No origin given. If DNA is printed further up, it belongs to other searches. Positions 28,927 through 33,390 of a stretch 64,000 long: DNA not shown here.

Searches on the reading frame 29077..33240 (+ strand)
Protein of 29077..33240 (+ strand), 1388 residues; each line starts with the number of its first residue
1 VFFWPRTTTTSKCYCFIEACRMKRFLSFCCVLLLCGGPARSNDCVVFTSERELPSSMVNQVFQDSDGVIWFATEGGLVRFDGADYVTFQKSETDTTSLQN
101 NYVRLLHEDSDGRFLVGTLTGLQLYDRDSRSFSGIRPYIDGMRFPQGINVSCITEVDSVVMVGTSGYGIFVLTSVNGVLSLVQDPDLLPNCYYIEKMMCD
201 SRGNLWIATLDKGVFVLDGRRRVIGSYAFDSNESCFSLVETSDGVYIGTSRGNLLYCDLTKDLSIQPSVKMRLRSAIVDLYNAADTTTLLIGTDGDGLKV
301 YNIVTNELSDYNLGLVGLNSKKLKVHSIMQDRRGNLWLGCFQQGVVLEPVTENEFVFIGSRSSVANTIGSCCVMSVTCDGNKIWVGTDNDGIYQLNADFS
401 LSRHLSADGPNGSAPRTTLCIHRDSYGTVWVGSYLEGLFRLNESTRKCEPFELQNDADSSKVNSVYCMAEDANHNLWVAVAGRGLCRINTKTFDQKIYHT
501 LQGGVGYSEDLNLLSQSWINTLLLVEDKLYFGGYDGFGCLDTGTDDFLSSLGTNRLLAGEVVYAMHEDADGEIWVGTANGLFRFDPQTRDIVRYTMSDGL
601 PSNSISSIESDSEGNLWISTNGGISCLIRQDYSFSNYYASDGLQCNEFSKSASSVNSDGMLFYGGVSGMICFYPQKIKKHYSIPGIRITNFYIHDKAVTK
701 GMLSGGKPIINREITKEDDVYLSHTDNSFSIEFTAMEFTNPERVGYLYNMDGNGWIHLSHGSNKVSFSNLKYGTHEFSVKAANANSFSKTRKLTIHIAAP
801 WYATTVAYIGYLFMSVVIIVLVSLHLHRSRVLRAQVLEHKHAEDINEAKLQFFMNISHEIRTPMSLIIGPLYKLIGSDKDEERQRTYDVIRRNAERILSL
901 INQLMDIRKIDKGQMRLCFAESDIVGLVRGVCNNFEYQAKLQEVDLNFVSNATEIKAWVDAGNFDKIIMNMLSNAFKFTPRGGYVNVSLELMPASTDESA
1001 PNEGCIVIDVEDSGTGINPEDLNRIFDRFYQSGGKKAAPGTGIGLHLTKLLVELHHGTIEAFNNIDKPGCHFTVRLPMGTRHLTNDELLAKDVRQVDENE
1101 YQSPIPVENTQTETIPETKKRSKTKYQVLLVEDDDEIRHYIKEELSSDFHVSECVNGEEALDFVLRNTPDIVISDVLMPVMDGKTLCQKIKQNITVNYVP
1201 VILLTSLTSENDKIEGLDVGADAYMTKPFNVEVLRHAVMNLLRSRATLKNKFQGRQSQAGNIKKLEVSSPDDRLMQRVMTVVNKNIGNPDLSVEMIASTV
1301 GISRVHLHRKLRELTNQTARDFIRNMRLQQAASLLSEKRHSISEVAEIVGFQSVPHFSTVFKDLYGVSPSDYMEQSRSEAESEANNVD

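Call 65: search_protein_families(library=pfam, proteins=[window:29077-33240:+], max_evalue=0.00001)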
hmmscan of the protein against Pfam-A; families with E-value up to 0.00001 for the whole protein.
window:29077-33240:+ (1388 aa): 7 families
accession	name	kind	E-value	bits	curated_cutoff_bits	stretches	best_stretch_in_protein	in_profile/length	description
PF07494.17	Reg_prop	-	7e-42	136.5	20.4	0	599-622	1-24/24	Two component regulator propeller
PF00072.30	Response_reg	-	1.8e-23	83.3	30.2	1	1128-1238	1-110/111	Response regulator receiver domain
PF02518.31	HATPase_c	-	1.2e-22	80.9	26.4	1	964-1078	6-109/111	Histidine kinase-, DNA gyrase B-, and HSP90-like ATPase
PF12833.13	HTH_18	-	1.6e-20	73.6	33.6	1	1296-1374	1-79/80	Helix-turn-helix domain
PF00165.29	HTH_AraC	-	8.9e-14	51.7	26.6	1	1341-1373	10-41/42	Bacterial regulatory helix-turn-helix proteins, AraC family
PF00512.31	HisKA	-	4.1e-13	49.6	26.9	1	848-913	1-66/66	His Kinase A (phospho-acceptor) domain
PF16819.11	DUF5074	-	6.8e-07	29.1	27.2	0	519-621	146-246/353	Domain of unknown function (DUF5074)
